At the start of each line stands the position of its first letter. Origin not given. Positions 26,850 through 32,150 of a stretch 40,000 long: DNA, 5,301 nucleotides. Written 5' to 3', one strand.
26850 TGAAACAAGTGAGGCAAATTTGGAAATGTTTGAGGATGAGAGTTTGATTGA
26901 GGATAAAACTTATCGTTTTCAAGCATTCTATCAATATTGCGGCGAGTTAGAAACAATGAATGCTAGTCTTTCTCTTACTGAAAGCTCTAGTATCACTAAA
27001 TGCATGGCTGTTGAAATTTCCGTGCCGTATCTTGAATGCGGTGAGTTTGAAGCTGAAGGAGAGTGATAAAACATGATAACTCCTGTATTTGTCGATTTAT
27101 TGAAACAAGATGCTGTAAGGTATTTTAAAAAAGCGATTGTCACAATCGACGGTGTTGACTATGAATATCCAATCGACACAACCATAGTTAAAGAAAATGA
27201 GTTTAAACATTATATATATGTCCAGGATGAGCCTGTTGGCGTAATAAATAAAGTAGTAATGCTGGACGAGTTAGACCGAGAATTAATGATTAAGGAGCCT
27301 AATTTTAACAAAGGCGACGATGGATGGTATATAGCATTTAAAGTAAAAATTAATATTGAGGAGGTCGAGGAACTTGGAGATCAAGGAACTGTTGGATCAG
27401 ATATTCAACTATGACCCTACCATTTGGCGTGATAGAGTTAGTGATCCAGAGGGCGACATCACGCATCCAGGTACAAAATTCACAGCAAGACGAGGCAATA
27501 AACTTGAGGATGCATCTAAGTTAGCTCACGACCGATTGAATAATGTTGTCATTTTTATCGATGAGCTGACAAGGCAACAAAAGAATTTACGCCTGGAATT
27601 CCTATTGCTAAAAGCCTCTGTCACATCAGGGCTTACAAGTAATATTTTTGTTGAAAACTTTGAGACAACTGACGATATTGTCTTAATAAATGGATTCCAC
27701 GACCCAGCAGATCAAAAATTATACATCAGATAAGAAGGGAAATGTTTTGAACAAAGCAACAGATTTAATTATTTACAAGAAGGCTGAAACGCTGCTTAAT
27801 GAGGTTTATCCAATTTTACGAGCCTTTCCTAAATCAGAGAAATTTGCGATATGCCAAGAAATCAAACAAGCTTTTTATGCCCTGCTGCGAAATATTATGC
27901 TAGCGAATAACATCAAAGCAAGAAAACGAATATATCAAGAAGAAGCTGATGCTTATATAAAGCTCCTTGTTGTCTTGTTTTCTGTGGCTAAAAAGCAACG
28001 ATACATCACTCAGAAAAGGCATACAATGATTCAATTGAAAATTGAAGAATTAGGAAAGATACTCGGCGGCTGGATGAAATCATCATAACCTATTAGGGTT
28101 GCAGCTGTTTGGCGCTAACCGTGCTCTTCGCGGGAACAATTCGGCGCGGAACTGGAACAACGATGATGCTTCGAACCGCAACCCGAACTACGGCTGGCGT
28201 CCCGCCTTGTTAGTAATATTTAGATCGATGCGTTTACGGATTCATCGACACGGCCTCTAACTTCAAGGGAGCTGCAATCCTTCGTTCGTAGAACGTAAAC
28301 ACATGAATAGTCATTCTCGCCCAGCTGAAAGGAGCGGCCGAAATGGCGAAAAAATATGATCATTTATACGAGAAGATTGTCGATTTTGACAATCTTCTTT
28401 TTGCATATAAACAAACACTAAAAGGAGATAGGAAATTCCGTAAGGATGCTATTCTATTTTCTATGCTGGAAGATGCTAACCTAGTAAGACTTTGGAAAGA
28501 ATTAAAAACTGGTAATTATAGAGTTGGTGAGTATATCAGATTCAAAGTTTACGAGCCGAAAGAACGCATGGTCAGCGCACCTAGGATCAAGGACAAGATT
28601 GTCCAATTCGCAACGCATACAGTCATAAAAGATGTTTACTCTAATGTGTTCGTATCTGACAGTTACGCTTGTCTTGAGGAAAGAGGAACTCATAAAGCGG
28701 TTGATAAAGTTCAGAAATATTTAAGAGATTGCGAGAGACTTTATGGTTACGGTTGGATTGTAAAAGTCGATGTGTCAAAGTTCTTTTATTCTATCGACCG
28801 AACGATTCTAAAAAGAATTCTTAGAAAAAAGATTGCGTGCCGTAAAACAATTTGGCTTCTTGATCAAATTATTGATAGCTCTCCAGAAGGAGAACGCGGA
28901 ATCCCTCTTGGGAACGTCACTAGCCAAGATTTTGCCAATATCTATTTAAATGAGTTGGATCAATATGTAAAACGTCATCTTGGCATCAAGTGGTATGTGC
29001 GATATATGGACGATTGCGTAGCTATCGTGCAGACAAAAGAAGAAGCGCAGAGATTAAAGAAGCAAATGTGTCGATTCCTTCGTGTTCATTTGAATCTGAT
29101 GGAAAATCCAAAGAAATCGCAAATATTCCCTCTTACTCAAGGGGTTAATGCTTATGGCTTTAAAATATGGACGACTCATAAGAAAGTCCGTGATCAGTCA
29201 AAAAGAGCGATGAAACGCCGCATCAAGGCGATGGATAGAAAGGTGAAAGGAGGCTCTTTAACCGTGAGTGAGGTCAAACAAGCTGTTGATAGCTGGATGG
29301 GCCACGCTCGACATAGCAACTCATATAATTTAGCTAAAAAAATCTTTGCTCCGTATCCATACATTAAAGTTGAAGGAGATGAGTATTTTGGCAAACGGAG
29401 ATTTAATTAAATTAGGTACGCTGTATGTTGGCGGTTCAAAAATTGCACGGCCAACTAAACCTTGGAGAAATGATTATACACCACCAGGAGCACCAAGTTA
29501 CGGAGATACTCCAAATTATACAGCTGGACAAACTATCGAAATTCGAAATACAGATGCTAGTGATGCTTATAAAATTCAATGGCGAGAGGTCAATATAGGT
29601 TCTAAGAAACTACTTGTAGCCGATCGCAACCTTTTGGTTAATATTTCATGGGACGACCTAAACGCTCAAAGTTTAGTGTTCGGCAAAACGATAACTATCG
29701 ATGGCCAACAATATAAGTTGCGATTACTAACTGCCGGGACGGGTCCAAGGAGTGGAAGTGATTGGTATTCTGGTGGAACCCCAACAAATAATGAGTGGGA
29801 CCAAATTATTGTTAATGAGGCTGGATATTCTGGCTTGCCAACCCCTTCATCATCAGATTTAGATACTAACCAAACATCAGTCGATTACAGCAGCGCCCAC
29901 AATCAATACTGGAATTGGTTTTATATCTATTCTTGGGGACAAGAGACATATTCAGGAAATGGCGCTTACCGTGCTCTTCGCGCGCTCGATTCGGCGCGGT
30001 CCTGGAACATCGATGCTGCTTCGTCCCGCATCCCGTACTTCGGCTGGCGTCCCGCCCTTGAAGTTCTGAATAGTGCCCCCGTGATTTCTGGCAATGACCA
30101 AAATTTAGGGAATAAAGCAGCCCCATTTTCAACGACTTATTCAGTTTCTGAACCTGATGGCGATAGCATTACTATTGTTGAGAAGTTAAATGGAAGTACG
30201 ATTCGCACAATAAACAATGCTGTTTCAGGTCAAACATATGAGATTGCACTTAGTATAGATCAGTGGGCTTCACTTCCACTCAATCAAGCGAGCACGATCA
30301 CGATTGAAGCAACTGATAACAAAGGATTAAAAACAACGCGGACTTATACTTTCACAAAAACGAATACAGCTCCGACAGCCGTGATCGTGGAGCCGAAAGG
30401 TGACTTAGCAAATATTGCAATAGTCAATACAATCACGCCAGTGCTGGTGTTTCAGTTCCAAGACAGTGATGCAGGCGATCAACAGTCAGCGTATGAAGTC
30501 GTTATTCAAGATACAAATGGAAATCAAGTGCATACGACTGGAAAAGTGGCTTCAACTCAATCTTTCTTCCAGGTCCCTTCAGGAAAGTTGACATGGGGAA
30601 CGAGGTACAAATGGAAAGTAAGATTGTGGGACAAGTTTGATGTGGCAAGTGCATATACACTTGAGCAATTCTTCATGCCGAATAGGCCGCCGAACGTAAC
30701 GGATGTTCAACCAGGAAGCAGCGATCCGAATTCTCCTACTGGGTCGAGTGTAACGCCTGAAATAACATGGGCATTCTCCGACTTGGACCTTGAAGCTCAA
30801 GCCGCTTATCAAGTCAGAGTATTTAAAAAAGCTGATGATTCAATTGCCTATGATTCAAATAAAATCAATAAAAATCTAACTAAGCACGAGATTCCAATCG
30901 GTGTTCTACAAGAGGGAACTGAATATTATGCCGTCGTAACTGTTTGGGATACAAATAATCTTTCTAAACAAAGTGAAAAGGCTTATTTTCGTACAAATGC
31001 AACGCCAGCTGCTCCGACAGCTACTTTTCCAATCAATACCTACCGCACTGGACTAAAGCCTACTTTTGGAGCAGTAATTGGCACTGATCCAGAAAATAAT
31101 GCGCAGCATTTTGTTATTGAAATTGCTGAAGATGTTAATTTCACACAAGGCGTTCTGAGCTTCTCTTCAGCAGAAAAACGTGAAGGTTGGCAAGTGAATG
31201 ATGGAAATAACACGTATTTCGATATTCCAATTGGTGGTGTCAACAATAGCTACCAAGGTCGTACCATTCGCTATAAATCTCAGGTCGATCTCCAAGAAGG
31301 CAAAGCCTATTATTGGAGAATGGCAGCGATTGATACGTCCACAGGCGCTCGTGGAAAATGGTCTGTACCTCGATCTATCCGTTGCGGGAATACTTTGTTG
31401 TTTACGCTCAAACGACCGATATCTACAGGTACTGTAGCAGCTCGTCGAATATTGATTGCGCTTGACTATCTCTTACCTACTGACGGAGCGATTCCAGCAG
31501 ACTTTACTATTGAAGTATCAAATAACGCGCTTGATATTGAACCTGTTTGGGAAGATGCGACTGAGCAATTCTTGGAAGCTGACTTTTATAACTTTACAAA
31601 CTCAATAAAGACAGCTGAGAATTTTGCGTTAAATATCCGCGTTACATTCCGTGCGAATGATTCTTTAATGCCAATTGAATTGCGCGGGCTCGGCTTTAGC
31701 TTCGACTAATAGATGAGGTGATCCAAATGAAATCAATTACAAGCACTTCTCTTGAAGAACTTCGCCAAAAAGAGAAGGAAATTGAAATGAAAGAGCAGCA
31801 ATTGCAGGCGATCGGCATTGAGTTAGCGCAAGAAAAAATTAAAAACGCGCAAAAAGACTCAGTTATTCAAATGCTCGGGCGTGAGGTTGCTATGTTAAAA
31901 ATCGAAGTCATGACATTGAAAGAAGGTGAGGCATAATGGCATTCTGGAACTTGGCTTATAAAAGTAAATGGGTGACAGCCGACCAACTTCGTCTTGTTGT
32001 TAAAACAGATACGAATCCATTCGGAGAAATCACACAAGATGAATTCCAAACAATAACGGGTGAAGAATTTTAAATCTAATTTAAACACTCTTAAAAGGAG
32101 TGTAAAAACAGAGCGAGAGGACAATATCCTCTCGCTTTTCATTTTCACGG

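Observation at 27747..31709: Complete diversity-generating retroelement in the tail-fibre region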

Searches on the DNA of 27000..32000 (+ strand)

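Call 6: search_dna_similar(query=window:27000-32000:+, collection=phages, mode=near)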
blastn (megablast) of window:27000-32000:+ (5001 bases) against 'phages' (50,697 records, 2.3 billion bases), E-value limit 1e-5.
No match.

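Call 34: search_rna_families(source=window, start=27600, end=30300, threshold=evalue, max_evalue=1)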
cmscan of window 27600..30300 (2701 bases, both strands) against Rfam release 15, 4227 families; matches with E-value up to 1: 1.
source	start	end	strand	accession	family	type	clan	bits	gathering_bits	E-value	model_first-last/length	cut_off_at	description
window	28223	28312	+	RF03080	RT-9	Gene; sRNA;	-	76.9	46.1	1.7e-12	1-92/92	no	RT-9 RNA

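Call 35: search_rna_families(source=window, start=28000, end=28500, threshold=gathering, show_alignments=1)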
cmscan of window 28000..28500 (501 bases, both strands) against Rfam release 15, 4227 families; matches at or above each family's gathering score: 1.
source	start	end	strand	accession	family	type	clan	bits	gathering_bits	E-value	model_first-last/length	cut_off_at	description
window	28223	28312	+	RF03080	RT-9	Gene; sRNA;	-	76.9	46.1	3.2e-13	1-92/92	no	RT-9 RNA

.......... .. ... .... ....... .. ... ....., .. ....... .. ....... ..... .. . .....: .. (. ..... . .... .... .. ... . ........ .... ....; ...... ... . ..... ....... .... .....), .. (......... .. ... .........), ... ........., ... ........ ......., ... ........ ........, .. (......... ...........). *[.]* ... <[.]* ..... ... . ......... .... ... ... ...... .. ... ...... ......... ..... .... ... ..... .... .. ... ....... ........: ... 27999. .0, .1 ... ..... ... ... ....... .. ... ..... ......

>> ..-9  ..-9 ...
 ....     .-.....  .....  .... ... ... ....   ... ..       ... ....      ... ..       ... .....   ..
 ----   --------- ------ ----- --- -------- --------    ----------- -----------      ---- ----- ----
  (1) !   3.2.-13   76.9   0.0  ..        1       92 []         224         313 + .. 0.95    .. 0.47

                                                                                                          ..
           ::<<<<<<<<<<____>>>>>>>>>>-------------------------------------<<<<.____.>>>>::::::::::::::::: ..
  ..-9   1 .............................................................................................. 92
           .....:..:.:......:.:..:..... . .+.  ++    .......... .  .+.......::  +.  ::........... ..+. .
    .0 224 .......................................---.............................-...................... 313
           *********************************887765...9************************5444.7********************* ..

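Call 61: build_rna_model(alignment_id=A2, structure=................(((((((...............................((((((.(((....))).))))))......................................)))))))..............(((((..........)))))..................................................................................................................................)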
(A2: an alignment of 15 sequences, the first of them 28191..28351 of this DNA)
Model R1 built from alignment A2 (15 sequences, 287 columns); structure: as given.
model positions 159; base pairs 21; branch points 1; effective number of sequences 2.31; information 0.59 bits per position. Calibrated on 0.2 Mb of random sequence (short: E-values are rough).
structure used (alignment columns):
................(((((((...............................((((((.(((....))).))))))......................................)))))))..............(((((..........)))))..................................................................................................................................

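Call 62: search_with_rna_model(model_id=R1, sources=[window, L001, L003, L004, L005, L006, L007, L009, L010, L011, L012, L013, L014, L015, L016, L017, L018, L020, L021, L022, L023, L024, L025, L026, L027, L028, L029, L030, L031, L032, L033, L034, L035, L036, L037, L038, L039, L040, L041, L042, L043, L044, L045, L046, L047, L048, L049, L050, L051, L052, L053, L054, L055, L056, L057, L058, L059, L060, L061, L062, L063, L064, L065, L066, L067, L068, L069, L070, L071, L072, L073, L074, L075, L076, L077, L078, L079, L080, L081, L082, L083], max_evalue=0.001, make_alignment=true)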
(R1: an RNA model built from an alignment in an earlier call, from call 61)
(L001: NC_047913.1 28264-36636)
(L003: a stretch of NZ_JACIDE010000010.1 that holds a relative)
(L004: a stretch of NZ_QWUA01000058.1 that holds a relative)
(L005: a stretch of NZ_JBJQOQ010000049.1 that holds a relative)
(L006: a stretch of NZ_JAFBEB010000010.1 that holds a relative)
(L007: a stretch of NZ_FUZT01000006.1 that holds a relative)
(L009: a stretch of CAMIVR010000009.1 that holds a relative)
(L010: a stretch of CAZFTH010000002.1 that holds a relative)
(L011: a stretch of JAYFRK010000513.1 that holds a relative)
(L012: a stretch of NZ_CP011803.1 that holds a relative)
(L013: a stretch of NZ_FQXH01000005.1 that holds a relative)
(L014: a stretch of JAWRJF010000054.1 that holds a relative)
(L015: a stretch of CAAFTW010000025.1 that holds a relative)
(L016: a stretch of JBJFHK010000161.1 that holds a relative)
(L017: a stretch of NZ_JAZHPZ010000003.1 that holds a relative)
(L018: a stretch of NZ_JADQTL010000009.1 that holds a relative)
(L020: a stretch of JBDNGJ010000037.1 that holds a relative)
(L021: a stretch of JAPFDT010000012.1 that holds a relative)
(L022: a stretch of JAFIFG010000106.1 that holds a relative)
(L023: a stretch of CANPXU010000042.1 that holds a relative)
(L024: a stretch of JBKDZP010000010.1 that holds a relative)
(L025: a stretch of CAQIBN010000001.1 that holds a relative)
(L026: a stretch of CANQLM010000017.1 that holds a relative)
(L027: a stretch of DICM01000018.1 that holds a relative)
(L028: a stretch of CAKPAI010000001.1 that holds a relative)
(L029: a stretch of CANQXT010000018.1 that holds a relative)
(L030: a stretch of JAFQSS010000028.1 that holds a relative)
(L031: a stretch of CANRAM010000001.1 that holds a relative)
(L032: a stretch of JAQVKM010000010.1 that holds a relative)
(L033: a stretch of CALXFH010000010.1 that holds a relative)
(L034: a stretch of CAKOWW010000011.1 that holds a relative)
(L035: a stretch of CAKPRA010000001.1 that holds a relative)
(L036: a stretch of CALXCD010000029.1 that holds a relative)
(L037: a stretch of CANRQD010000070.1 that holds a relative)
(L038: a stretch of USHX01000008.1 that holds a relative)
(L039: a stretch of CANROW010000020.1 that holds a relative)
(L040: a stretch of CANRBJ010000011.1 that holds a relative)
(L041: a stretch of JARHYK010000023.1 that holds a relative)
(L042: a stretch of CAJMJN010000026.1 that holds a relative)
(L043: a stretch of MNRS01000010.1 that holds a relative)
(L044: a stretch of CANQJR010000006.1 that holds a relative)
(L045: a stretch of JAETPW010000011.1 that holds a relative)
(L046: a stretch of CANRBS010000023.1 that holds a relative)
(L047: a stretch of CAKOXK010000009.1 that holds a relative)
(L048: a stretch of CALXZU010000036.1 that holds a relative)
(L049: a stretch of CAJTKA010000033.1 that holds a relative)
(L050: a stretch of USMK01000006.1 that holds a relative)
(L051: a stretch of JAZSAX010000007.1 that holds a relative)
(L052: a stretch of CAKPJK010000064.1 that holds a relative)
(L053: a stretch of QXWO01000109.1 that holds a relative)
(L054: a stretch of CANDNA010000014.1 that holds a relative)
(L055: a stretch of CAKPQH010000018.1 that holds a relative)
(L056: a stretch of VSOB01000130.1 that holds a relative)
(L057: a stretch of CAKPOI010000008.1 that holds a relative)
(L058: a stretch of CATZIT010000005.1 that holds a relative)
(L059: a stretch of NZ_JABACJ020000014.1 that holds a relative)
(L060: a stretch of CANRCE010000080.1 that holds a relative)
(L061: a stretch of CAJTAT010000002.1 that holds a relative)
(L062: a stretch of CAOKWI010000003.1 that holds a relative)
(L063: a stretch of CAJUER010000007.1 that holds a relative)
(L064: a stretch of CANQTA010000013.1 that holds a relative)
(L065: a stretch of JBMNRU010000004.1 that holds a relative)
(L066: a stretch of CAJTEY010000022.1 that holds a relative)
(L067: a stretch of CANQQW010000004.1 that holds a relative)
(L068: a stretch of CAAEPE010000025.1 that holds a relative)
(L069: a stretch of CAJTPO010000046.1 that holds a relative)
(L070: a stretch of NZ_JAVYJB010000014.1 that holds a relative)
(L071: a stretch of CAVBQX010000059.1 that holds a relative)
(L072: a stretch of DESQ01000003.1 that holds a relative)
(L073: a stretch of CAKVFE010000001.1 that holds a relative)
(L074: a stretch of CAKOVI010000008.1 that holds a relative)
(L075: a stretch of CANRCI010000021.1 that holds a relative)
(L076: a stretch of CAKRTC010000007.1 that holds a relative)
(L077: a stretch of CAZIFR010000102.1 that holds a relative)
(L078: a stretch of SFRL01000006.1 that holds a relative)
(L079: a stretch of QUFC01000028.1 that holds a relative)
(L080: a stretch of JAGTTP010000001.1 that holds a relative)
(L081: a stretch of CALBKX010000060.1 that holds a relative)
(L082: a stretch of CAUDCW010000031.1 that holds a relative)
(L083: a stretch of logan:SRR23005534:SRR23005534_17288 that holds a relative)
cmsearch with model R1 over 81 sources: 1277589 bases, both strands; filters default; matches with E-value up to 0.001: 20.
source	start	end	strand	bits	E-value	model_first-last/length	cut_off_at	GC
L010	9849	10006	+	167.4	2.4e-38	1-159/159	no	0.46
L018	9828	9985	+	157.4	6.6e-36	1-159/159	no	0.46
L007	9836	9991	+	155.9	1.6e-35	1-159/159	no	0.49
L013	9830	9991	+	154.4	3.5e-35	1-159/159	no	0.43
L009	9836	9991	+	150.4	3.4e-34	1-159/159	no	0.5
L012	9831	10006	+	150.2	3.7e-34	1-159/159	no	0.45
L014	78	254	+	147.6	1.7e-33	1-159/159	no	0.44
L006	9843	9991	+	144.9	7.7e-33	1-159/159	no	0.46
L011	60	241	+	144.6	9.1e-33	1-159/159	no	0.43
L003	9848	10000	+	144.5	9.4e-33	1-159/159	no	0.46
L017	9848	10000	+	138.2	3.2e-31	1-159/159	no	0.56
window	28189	28342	+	137.7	4.4e-31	1-159/159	no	0.49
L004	9849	10000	+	122.6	2.2e-27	1-159/159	no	0.45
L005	70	218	+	120.8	6.1e-27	1-159/159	no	0.53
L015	9818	9991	+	117.1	4.9e-26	1-159/159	no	0.5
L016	2897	3071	+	114.6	2e-25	1-159/159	no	0.5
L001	4580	4813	+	103.8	9.2e-23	1-159/159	no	0.56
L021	9811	9984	+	72.3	4.9e-15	1-159/159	no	0.37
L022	9818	9987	+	71.7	6.7e-15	1-159/159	no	0.37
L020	791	961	+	70.2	1.6e-14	1-159/159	no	0.37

Alignment A3: 20 matches aligned to the model, 302 columns, each read 5' to 3' on its own strand. Consensus structure (alignment columns), stored with it:
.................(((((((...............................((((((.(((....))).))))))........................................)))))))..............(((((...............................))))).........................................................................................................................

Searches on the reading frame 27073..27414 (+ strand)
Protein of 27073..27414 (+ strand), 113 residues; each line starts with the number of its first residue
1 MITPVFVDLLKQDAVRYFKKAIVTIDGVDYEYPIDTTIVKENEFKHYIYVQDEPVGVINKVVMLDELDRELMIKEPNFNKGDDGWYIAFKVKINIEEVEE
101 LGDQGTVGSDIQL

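Call 5: search_protein_families(library=pfam, proteins=[window:27073-27414:+], max_evalue=0.01)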
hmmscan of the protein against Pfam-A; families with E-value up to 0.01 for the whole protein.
window:27073-27414:+ (113 aa): 0 families

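Call 23: search_protein_families(library=phrogs, proteins=[window:27073-27414:+], max_evalue=0.001)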
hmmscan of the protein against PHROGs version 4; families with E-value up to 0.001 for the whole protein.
window:27073-27414:+ (113 aa): 1 family
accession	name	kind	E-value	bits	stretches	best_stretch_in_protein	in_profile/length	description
phrog_7177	-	unknown function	6.1e-08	33.4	1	1-97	3-102/103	-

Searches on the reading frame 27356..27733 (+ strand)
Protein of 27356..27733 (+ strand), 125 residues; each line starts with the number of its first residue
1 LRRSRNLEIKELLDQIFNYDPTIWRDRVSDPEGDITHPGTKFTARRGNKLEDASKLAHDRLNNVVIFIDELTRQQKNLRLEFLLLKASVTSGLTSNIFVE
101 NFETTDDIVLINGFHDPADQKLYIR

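Call 5: search_protein_families(library=pfam, proteins=[window:27356-27733:+], max_evalue=0.01)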
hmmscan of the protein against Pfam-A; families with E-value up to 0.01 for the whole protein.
window:27356-27733:+ (125 aa): 0 families

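Call 23: search_protein_families(library=phrogs, proteins=[window:27356-27733:+], max_evalue=0.001)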
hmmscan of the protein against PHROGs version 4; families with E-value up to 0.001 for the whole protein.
window:27356-27733:+ (125 aa): 1 family
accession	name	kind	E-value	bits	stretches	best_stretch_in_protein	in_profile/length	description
phrog_17196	-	other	4.1e-08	33.8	1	19-124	9-114/356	kinase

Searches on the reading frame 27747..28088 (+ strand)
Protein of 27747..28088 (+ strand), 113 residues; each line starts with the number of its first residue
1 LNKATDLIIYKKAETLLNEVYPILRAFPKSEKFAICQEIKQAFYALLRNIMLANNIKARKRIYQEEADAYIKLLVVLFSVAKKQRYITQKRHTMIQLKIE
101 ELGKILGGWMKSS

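Call 5: search_protein_families(library=pfam, proteins=[window:27747-28088:+], max_evalue=0.01)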
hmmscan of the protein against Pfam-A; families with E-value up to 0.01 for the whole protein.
window:27747-28088:+ (113 aa): 3 families
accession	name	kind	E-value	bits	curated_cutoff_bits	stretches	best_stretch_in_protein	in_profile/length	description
PF22296.2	bAvd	-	7.9e-27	94.3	40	1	7-112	1-106/107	bAvd-like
PF05635.17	23S_rRNA_IVP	-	5.7e-10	39.8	33.8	1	6-107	2-105/106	23S rRNA-intervening sequence protein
PF19383.4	DUF5958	-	0.0027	18.5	23.6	1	21-92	40-116/125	Family of unknown function (DUF5958)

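Call 9: search_protein_families(library=ncbifam, proteins=[window:27747-28088:+], max_evalue=1)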
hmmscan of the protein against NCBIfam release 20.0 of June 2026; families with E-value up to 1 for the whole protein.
window:27747-28088:+ (113 aa): 6 families
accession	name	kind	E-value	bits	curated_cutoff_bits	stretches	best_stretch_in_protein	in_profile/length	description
NF033474.1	DivGenRetAVD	equivalog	5.9e-27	94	80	1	7-111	1-104/104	diversity-generating retroelement protein Avd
NF008911.0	PRK12275.1-2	subfamily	2.4e-07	31.3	137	1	2-111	2-113/118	hypothetical protein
TIGR02436.1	TIGR02436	subfamily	3.3e-06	27.3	24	1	9-112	1-107/109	four helix bundle protein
NF000404.1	vanR-D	exception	0.04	13.4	500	1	27-82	56-111/232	vancomycin resistance response regulator transcription factor VanR-D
NF009169.0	PRK12516.1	equivalog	0.056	12.9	321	1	12-66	36-87/188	RNA polymerase sigma factor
NF009199.0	PRK12547.1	subfamily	0.12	11.8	219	1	12-73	32-90/184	RNA polymerase sigma factor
